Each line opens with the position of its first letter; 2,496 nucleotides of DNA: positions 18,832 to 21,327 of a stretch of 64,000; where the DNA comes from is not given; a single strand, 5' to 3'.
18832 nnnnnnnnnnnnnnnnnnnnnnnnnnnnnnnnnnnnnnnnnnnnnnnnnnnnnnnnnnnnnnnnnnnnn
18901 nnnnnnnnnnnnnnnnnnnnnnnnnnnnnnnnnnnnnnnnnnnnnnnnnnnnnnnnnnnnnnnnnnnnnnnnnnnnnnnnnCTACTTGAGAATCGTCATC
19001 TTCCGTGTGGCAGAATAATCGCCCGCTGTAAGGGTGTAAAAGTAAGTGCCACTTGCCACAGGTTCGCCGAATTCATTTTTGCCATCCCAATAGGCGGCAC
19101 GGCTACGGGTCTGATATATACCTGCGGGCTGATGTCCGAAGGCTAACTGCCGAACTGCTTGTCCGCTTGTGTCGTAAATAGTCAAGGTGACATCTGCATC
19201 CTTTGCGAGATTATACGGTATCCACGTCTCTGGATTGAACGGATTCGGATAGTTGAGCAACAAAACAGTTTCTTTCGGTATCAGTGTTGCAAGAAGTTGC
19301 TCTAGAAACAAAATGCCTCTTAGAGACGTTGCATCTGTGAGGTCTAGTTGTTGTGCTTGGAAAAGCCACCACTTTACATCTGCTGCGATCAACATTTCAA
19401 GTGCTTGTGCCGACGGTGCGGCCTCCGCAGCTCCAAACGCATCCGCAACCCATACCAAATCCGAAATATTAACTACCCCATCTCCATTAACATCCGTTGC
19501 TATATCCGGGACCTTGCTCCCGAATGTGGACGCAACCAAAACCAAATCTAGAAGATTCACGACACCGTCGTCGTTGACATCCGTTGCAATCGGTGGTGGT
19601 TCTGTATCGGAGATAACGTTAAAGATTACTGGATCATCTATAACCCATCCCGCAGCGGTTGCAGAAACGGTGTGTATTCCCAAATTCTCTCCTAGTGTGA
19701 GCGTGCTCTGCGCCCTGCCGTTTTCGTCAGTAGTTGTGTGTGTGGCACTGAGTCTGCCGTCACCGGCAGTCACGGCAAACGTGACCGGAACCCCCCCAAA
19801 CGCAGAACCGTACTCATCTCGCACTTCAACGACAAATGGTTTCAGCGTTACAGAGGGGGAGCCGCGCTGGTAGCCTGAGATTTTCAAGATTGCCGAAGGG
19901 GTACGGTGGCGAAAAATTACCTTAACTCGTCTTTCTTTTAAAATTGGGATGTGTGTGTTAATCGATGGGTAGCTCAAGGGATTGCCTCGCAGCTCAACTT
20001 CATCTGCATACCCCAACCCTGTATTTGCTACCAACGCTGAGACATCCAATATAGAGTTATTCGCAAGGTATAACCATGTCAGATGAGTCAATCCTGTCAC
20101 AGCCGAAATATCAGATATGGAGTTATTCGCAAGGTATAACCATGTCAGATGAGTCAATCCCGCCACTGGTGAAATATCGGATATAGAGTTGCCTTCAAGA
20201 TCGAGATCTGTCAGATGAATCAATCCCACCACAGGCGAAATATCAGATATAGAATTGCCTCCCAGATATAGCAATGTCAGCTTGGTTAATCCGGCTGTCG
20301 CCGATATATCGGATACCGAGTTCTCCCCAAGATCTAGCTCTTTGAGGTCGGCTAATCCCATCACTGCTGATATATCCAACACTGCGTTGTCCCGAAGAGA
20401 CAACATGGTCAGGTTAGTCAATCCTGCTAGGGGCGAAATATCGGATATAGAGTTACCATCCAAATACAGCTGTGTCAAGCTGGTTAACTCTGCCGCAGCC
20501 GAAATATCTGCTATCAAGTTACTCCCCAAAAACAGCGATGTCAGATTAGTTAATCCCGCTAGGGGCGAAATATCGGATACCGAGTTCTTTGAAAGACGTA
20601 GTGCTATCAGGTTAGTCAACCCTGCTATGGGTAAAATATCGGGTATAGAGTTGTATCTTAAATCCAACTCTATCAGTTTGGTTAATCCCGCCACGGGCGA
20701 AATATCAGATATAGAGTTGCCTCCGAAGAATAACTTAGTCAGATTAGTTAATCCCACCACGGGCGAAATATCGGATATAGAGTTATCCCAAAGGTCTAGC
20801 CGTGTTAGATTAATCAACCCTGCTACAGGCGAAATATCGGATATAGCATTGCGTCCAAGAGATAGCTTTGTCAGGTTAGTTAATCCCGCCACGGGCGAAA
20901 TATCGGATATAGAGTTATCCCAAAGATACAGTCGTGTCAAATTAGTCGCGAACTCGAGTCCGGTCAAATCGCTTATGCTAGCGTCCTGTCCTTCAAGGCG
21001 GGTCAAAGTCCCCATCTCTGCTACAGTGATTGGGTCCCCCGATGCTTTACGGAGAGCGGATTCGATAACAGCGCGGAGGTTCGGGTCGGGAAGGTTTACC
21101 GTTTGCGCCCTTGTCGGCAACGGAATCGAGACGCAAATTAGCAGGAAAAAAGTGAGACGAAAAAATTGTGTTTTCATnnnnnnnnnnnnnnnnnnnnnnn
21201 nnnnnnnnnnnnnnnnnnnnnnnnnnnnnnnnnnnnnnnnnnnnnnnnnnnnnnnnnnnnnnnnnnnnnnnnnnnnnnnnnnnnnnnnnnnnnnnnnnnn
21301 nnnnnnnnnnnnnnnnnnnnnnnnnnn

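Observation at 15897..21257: Paralogous LRR/dockerin surface-protein genes as 1.8-kb direct repeats bracketing ribE; one copy has lost its T9SS sorting domain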

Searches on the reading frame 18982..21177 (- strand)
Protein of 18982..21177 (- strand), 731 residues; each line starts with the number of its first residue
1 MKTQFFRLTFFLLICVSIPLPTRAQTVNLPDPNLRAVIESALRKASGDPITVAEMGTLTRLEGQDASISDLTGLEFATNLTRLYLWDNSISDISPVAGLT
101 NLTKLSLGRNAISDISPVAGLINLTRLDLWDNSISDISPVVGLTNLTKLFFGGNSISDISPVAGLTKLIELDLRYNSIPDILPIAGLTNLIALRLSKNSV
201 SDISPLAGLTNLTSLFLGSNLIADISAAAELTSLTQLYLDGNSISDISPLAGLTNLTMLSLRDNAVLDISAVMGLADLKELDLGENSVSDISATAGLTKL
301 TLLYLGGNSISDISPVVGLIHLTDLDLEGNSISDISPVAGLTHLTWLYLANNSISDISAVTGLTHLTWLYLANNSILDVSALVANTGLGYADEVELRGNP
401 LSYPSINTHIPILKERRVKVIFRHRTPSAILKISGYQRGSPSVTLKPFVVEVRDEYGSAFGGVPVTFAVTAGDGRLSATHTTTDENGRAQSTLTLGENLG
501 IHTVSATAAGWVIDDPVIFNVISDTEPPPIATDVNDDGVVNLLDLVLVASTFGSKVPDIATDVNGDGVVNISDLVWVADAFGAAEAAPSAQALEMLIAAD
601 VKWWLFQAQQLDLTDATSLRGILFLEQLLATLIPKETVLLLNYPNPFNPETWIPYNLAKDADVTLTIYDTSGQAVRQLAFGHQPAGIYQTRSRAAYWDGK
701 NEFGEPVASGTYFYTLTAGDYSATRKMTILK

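Call 3: search_protein_families(library=pfam, proteins=[window:18982-21177:-], max_evalue=0.01)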
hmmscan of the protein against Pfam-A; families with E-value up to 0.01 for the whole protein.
window:18982-21177:- (731 aa): 16 families
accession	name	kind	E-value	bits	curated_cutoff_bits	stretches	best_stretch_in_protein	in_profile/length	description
PF12799.13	LRR_4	-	1.7e-61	203.3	27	10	78-118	1-42/44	Leucine Rich repeats (2 copies)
PF13855.12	LRR_8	-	1.5e-44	150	27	6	321-376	2-61/61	Leucine rich repeat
PF00560.39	LRR_1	-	7.7e-20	67.2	20.6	0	123-139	1-17/23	Leucine Rich Repeat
PF23211.1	LRR_LRWD1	-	8.5e-14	52.1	28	2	267-336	33-102/190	Leucine-rich repeat and WD repeat-containing protein 1, LRR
PF14580.12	LRR_9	-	2e-12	47.5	30.5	1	169-266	22-125/175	Leucine-rich repeat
PF02369.22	Big_1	-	1.8e-10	41.2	34.9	1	449-513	22-85/93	Bacterial Ig-like domain (group 1)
PF13860.13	FlgD_ig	-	1.9e-10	41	27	1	655-718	16-75/79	FlgD Ig-like domain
PF00404.24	Dockerin_1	-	1e-07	32.5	22.9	1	532-578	2-53/57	Dockerin type I domain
PF09134.16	Invasin_D3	-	1.8e-06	28.8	33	1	450-511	26-85/98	Invasin, domain 3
PF23952.1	LRR_EndoS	-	3.6e-05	24.4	27.9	0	30-137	2-97/116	Endo-beta-N-acetylglucosaminidase EndoS LRR domain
PF13585.12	CHU_C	-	5.1e-05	23.8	27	1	661-720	27-75/86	CHU_C Type IX secretion signal domain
PF18962.6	Por_Secre_tail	-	0.00011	22.9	27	1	643-729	2-75/75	Secretion system C-terminal sorting domain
PF01835.25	MG2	-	0.00034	21.3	32.8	0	452-498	23-70/96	MG2 domain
PF13516.12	LRR_6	-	0.0019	18.5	23.4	0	320-334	3-17/24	Leucine Rich repeat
PF20161.5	VpsR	-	0.0021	18.2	23.7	0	310-360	47-95/121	VpsR domain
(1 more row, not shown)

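Call 7: search_protein_families(library=ncbifam, proteins=[window:18982-21177:-], max_evalue=0.01)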
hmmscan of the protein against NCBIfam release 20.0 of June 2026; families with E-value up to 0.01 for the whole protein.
window:18982-21177:- (731 aa): 15 families
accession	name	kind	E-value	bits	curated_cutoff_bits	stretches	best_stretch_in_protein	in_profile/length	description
NF033189.1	internalin_A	exception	1.7e-79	268.1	1600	2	205-387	201-383/799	class 1 internalin InlA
NF033188.1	internalin_H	exception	3.7e-77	260.2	1050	3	17-231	37-251/548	InlH/InlC2 family class 1 internalin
NF033190.2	inl_like_NEAT_1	exception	3.7e-59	200.8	1275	2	164-384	261-480/754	NEAT domain-containing leucine-rich repeat protein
NF047464.1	FibnectbindLIC11051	equivalog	3.7e-22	78.6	1000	2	51-311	392-663/685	LIC_11051 family fibronectin-binding protein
NF033186.1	internalin_K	exception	1.3e-18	66.8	1100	2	25-190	41-211/604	class 1 internalin InlK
NF033187.0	internalin_J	exception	1.6e-16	59.8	1700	2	29-202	66-235/846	class 1 internalin InlJ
NF033707.1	T9SS_sortase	equivalog_domain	2.2e-08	32.2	420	1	640-719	999-1078/1095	type IX secretion system sortase PorU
TIGR04183.1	Por_Secre_tail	domain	3.5e-08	33.3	23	1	643-729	2-71/72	T9SS type A sorting domain-containing protein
NF009276.0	PRK12633.1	equivalog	1.1e-07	31.9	383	1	651-724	118-187/234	flagellar basal body rod modification protein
NF005176.1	PRK06655.1-1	equivalog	2.9e-07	30.6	230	1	661-728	97-159/197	flagellar hook assembly protein FlgD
NF052323.1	T9SSA_dep_M6i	equivalog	1.3e-05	23.3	600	1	641-718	959-1026/1043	T9SS-dependent M6-like inactivated metalloprotease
NF041540.1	dockerin_GC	domain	0.0052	17.1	29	0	534-582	12-64/67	GC-type dockerin domain-anchored protein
NF052228.1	T9SS_PorZ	equivalog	0.0075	14.7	260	1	642-724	675-748/757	type IX secretion system anionic LPS delivery protein PorZ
NF033627.3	intimin_all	equivalog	0.0078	14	1400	0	456-509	587-639/939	intimin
NF033639.1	intimin_alpha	exception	0.0099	13.7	2050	0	456-509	587-639/940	intimin type alpha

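Call 8: find_encoding_contigs(protein=window:18982-21177:-, flank=10000, max_places=6)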
Protein window:18982-21177:- (731 aa): no gene with exactly this product is on record in the collection.

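Call 46: search_solved_structures(query=window:18982-21177:-, max_evalue=0.00001)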
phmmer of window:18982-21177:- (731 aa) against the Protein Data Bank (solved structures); distinct sequences matched with E-value up to 0.00001: 185 (the best 60 are shown).
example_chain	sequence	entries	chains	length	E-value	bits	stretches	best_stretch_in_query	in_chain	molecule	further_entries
2omu_A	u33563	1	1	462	3.3e-81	276.9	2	39-257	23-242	Internalin-A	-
2omx_A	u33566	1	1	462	3.6e-81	276.8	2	40-257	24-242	Internalin-A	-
2omt_A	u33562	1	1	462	5.1e-81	276.3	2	39-257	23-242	Internalin-A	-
2omv_A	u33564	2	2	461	2.4e-73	250.9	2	78-266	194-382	Internalin-A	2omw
2omz_A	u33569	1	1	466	2.5e-73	250.9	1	57-266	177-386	Internalin-A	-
2omy_A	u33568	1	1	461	3.5e-73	250.4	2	78-266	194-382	Internalin-A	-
1o6s_A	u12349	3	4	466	4.2e-73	250.1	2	78-266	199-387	INTERNALIN A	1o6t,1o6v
8h62_A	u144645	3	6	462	4.3e-73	250.1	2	78-266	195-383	Internalin A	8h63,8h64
5il7_A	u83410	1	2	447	7.8e-73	249.2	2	80-269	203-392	Rab family protein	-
6hlu_A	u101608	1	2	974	9.3e-68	232.5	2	99-266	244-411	Rab family protein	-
8r4b_A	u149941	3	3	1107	1.3e-67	231.9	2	99-266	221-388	Rab family protein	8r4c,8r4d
4fmz_A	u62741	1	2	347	1.4e-58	202.2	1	28-352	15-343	Internalin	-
4fho_A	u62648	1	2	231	6.4e-38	133.8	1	17-234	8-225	Internalin C2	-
4aw4_A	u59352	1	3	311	1.2e-36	129.7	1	167-377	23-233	INTERNALIN B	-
1h6u_A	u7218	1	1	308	8.1e-36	126.9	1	18-246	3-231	INTERNALIN H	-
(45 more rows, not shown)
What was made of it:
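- Closest known: Listeria class 1 internalins. Same: These are the best PDB sequence matches (InlA E=3e-81, call 46).
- The LRR region is closest to internalin A (E=3e-81, call 46).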

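Call 55: find_related_loci(query=window:18982-21177:-, collection=metagenome_contigs, flank=6000)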
Query window:18982-21177:- (731 aa) in metagenome_contigs; peptide patterns used: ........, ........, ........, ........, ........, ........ (x = any residue, [..] = any of these).
135 stretches matched a pattern; 20 encode a relative of the query (tblastn E <= 1e-3); 19 distinct loci.
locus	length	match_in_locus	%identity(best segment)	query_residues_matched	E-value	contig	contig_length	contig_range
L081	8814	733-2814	70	27-731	1e-85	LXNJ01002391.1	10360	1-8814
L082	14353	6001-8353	47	32-442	1e-68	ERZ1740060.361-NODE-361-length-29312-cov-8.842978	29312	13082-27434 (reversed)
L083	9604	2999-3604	61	533-731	5e-68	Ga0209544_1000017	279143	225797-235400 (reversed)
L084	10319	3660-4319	59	513-731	5e-66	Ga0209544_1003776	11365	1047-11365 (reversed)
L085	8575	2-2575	39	14-440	3e-65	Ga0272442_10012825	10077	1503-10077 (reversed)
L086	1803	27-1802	50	33-402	8e-68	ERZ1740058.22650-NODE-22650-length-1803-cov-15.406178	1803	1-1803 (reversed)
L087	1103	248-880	53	530-731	2e-67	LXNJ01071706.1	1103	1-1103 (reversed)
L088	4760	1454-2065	46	533-731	2e-48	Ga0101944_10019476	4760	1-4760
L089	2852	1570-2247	55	50-376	1e-48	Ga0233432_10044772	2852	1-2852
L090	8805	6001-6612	46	533-731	4e-47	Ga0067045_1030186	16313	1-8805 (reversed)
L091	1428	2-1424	50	19-445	7e-49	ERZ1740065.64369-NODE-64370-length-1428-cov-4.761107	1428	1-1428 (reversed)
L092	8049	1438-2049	45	533-731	2e-39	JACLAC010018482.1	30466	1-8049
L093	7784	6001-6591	46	533-724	5e-40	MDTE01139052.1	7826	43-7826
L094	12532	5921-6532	45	533-731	1e-39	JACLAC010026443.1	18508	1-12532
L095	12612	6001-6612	45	533-731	2e-39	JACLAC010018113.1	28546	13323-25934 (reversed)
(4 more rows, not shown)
